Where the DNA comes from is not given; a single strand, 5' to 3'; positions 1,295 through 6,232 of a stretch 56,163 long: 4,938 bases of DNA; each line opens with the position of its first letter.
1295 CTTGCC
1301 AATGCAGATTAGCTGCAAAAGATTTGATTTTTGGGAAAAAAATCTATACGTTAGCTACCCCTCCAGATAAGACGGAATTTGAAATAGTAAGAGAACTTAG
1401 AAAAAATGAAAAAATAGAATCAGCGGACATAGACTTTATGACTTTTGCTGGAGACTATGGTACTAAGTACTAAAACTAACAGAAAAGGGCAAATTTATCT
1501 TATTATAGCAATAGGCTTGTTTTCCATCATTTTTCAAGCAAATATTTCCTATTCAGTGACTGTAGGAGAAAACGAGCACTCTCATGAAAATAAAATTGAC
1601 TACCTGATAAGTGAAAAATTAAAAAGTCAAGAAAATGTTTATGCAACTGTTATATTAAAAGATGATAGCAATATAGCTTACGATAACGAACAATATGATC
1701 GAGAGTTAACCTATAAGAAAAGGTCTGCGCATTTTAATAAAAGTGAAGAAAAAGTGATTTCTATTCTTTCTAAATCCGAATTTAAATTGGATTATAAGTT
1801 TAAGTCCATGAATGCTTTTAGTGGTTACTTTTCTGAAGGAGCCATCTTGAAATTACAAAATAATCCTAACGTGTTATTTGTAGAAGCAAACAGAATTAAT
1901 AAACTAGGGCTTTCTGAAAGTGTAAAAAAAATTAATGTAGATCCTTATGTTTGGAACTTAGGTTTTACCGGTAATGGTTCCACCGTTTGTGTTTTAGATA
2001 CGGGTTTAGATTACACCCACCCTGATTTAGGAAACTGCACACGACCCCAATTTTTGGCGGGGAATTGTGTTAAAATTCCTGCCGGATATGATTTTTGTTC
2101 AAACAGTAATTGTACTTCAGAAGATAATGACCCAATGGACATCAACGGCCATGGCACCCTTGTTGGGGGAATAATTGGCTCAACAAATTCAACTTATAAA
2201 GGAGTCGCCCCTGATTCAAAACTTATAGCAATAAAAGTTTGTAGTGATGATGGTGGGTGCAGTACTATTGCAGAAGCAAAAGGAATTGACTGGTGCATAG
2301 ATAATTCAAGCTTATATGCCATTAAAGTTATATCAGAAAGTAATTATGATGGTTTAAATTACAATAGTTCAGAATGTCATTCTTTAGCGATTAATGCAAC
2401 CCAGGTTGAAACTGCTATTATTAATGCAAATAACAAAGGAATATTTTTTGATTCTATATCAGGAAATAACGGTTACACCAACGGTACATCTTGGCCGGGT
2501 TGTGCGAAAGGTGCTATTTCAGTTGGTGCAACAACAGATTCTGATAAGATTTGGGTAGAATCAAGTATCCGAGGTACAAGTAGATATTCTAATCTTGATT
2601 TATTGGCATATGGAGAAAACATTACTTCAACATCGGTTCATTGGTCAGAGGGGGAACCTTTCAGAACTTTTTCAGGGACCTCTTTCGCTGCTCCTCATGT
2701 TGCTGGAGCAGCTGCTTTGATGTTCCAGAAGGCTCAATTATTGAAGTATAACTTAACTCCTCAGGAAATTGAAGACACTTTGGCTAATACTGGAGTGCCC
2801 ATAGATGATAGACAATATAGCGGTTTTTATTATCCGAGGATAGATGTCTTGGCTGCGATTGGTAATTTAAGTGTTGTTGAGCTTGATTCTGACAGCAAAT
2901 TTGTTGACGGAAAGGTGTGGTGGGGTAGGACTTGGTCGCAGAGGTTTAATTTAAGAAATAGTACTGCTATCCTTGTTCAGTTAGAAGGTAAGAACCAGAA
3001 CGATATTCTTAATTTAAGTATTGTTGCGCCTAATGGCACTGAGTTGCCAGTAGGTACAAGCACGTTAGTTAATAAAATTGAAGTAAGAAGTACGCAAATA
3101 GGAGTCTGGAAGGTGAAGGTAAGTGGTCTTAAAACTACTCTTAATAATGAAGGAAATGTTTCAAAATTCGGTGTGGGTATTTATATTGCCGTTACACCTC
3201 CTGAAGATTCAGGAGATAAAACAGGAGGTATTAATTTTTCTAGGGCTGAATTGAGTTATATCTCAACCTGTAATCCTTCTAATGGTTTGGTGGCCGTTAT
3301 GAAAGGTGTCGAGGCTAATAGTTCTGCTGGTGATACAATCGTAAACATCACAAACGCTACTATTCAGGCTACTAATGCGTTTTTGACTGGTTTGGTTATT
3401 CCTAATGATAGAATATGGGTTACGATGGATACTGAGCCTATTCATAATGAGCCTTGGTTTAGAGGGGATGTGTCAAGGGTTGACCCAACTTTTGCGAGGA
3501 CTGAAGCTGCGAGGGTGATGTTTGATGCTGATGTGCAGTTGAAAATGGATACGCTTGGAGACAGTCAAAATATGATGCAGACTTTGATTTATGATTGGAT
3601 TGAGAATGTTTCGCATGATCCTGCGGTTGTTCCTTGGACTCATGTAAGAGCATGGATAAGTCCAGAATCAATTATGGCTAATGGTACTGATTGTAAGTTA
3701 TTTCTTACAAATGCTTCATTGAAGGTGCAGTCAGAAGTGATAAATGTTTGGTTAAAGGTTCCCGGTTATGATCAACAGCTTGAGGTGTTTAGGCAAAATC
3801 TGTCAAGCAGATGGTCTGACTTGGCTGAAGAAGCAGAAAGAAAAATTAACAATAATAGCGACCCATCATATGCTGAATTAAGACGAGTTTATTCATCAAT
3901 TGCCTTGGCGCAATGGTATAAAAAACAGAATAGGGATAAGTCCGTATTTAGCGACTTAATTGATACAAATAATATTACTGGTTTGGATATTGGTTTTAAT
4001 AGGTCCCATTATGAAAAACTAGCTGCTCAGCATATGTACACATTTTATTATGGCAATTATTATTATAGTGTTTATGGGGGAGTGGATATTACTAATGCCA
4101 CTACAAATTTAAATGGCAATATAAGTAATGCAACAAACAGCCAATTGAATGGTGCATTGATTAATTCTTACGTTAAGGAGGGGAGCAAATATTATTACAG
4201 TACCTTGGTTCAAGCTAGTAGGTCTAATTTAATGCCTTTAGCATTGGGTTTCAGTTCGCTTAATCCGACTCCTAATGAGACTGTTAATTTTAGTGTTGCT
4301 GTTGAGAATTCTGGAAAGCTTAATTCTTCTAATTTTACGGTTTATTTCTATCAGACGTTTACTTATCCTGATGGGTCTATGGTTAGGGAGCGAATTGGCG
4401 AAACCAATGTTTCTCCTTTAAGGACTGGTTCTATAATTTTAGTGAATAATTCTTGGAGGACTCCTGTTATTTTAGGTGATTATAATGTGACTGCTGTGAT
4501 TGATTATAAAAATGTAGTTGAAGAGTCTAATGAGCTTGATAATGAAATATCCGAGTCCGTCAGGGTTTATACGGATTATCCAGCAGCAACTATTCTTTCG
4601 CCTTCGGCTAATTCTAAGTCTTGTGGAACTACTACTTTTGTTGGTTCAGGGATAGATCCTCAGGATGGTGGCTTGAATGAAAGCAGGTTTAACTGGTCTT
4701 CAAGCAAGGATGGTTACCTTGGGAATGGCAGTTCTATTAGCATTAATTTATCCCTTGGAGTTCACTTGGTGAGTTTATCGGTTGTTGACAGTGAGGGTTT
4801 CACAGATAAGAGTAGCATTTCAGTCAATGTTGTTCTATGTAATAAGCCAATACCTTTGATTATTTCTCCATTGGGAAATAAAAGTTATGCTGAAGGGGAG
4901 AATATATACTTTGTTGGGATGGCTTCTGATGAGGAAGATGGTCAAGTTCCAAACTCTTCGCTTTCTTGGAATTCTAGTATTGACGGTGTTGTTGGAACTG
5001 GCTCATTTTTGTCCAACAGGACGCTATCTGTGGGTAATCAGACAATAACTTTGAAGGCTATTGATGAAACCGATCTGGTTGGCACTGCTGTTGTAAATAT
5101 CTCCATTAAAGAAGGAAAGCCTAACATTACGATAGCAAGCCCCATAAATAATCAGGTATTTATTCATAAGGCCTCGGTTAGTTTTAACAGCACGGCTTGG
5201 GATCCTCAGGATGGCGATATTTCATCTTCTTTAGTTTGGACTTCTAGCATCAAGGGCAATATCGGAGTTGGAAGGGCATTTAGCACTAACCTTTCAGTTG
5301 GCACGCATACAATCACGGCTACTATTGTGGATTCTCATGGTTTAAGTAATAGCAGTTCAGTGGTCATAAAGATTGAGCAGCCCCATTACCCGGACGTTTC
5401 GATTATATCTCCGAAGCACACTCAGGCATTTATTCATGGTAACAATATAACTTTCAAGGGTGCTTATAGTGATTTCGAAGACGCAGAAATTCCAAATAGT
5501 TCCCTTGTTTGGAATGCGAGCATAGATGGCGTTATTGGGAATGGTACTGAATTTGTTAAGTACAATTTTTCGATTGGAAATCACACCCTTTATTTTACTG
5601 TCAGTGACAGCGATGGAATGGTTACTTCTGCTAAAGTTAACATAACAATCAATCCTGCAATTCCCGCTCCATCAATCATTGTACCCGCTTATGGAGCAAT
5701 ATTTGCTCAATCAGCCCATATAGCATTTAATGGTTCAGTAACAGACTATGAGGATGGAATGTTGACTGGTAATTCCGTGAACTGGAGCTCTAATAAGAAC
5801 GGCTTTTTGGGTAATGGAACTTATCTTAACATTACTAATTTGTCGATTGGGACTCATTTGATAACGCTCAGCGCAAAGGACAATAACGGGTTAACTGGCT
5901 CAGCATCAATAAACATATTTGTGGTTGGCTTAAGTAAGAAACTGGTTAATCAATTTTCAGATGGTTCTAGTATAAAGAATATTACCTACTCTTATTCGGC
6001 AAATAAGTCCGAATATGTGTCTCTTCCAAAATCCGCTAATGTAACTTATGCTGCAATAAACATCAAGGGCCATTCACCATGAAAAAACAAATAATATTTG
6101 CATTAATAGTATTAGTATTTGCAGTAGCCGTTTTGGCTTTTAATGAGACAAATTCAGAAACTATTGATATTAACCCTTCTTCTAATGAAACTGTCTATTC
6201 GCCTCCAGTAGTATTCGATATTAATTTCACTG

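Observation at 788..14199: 13.4-kb low-GC secretome block wedged between a MoxR ATPase gene and its usual DUF58 partner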

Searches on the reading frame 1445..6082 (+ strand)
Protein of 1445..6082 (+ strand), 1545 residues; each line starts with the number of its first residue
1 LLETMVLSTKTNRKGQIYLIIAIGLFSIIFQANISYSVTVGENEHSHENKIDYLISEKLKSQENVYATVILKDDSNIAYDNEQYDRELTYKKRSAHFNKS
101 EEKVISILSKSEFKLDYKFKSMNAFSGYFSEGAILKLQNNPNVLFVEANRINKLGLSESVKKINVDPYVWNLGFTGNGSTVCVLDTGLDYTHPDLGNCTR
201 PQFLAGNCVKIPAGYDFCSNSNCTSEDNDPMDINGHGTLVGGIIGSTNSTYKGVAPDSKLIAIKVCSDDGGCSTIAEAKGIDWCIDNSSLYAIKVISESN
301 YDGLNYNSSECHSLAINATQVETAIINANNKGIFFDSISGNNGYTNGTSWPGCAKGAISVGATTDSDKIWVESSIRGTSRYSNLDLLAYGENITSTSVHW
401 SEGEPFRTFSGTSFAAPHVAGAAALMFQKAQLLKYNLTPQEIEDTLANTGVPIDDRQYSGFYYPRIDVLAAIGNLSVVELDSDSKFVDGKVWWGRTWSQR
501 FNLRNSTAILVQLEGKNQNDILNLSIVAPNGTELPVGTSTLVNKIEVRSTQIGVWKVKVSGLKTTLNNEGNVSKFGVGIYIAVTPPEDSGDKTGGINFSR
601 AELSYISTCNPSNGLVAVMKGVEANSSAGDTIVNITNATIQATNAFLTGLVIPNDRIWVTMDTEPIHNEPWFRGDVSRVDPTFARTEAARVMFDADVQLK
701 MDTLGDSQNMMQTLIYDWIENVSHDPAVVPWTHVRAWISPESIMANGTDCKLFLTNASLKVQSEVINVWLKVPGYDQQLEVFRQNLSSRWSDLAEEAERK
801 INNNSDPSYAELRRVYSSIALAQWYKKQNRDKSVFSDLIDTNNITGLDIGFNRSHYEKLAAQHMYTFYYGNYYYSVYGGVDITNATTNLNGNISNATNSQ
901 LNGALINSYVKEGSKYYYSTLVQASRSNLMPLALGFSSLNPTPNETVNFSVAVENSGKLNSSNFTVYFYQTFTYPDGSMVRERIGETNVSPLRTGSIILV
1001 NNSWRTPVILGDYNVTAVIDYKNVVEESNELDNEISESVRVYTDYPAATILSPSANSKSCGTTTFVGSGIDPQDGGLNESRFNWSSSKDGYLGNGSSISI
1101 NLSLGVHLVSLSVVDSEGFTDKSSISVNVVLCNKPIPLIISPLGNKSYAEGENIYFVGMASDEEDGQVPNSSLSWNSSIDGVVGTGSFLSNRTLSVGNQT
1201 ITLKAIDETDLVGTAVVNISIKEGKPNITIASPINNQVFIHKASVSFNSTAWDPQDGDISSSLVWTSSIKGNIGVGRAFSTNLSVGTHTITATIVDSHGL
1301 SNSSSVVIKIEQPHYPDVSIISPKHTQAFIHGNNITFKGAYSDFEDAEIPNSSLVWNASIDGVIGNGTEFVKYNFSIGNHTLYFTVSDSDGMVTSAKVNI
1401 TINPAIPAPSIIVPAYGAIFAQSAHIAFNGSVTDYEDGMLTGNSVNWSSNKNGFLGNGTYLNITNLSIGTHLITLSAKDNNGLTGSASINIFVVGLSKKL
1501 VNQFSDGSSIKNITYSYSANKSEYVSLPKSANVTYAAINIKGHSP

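Call 5: search_protein_families(library=pfam, proteins=[window:1445-6082:+], max_evalue=0.01)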
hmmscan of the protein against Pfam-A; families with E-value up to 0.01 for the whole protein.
window:1445-6082:+ (1545 aa): 6 families
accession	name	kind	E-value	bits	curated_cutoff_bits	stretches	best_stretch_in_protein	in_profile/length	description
PF00082.27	Peptidase_S8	-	5.1e-40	138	21.8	1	176-450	1-273/288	Subtilase family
PF07705.17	CARDB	-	6.6e-14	52.4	22.7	1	940-1036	14-100/101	CARDB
PF05922.21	Inhibitor_I9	-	8.4e-05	23.6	21.2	1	94-153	13-80/82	Peptidase inhibitor I9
PF02494.22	HYR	-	0.00032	21.4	21.7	0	1281-1310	52-81/81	HYR domain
PF22352.2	K319L-like_PKD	-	0.00047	20.5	27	0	1457-1493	48-84/84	K319L-like, PKD domain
PF17957.7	Big_7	-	0.0022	19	24.1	0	1226-1292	1-70/70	Bacterial Ig domain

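Call 54: search_protein_families(library=ncbifam, proteins=[window:1457-6082:+], max_evalue=0.01)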
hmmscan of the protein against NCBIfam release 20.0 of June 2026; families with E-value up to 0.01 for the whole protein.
window:1457-6082:+ (1541 aa): 4 families
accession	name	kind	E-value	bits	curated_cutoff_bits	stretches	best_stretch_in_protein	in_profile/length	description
TIGR03921.1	T7SS_mycosin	equivalog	3.2e-29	102.2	278.75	1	165-469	6-286/353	type VII secretion-associated serine protease mycosin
TIGR03895.1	protease_PatA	subfamily_domain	5.1e-13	48.6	421.05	1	232-472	1-229/606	PatA/PatG family cyanobactin maturation protease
NF040553.1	SGO_0316_fam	subfamily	1.4e-07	29.6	1400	1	139-188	253-301/1486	SGO_0316/SGO_0317 family LPXTG-anchored serine peptidase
NF049966.1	QH_SP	equivalog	0.0039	16.6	165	0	208-293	18-92/219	subtilisin-like serine protease QhpE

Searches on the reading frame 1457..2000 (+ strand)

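Call 53: search_protein_families(library=pfam, proteins=[window:1457-2000:+], max_evalue=5)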
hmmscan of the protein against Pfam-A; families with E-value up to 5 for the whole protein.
window:1457-2000:+ (181 aa): 3 families
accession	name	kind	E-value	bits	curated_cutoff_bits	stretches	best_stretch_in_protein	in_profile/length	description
PF05922.21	Inhibitor_I9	-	5.4e-06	27.4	21.2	1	90-149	13-80/82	Peptidase inhibitor I9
PF20744.3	gp37_trimer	-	0.088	13.3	21.7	1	40-96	7-62/95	Tail fibre protein gp37 trimerization region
PF11337.13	DUF3139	-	0.87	10.6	27.3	1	38-75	44-81/83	Protein of unknown function (DUF3139)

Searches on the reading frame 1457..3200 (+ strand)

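Call 73: search_solved_structures(query=window:1457-3200:+, max_evalue=1e-10, show_alignments=1)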
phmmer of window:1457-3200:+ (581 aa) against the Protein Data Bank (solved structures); distinct sequences matched with E-value up to 1e-10: 110 (the best 60 are shown).
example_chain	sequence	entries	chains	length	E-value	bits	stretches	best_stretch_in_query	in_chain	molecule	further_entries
3afg_A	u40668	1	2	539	1.4e-27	99.4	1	123-566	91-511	Subtilisin-like serine protease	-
9ues_B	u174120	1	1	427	5.8e-27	97.4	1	150-566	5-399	Subtilisin-like serine protease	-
7y6m_C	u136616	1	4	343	3.1e-23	85.1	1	142-452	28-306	Intracellular serine protease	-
1dbi_A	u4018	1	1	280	4.8e-22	81.2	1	163-446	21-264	AK.1 SERINE PROTEASE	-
7xr8_A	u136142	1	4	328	6.4e-22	80.8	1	154-449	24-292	Major intracellular serine protease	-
1ndu_A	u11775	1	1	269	2.4e-20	75.6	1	163-427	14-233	Subtilisin Savinase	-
1st3_A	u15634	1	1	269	3.8e-20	74.9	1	163-427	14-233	SUBTILISIN BL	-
8jmw_A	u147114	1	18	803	5.5e-20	74.4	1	165-360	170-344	S8 family serine peptidase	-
1ah2_A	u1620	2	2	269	1.2e-19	73.2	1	163-427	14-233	SERINE PROTEASE PB92 | SUBTILISIN SAVINASE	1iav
1gci_A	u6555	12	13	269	1.7e-19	72.8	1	163-427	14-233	SUBTILISIN | Subtilisin Savinase | SAVINASE (TM)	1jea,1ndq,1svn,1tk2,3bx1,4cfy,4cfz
1c9j_A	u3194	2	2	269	2.1e-19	72.5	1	163-427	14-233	SERINE PROTEASE | Subtilisin Savinase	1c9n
5arb_A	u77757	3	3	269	3.3e-19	71.8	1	163-427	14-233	SUBTILISIN SAVINASE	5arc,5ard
1mpt_A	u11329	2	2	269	5.1e-19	71.2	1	163-427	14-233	M-PROTEASE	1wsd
1c9m_A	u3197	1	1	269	1.2e-18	70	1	163-427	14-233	SERINE PROTEASE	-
2sni_E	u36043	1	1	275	1.4e-18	69.7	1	163-456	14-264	SUBTILISIN NOVO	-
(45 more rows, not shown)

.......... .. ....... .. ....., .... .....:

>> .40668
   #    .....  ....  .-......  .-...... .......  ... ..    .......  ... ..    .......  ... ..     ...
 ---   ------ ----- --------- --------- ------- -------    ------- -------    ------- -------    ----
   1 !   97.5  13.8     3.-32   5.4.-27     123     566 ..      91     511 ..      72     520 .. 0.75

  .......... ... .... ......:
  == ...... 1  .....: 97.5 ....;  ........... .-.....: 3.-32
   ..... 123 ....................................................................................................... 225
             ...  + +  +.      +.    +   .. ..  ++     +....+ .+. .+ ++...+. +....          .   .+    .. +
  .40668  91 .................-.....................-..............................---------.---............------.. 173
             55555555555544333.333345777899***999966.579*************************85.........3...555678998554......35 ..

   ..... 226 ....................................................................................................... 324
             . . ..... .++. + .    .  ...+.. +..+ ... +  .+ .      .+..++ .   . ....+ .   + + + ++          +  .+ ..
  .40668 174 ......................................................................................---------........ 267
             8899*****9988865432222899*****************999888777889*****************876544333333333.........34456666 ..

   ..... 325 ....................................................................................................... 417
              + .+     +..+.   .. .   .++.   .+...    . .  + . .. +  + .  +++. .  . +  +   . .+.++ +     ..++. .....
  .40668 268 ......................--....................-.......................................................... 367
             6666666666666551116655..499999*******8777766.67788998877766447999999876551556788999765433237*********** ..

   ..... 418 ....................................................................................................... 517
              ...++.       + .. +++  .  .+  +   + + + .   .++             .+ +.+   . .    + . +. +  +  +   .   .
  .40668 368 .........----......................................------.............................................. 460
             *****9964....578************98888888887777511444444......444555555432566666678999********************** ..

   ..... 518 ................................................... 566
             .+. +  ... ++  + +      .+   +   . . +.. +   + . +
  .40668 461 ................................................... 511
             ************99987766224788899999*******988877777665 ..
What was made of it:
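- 1457..6082 (+): ORF2, about 1541 aa. Secreted or anchored S8 subtilase with an I9 propeptide, catalytic domain, beta-jelly-roll-like domain, CARDB and a series of Ig-like repeats. Best PDB match 3afg, E 1.4e-27, with the Asp/His/Ser motifs aligned (call 73).
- On Subtilase (peptidase S8) with I9 propeptide: LDTG, NGHGT and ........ are aligned to 3afg (call 73).
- Closest known: Archaeal extracellular subtilisin-like protease, PDB 3afg. Same: ORF2 residues 123-566 align to the catalytic domain and the following beta-domain, with the Asp/His/Ser motifs conserved (call 73).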
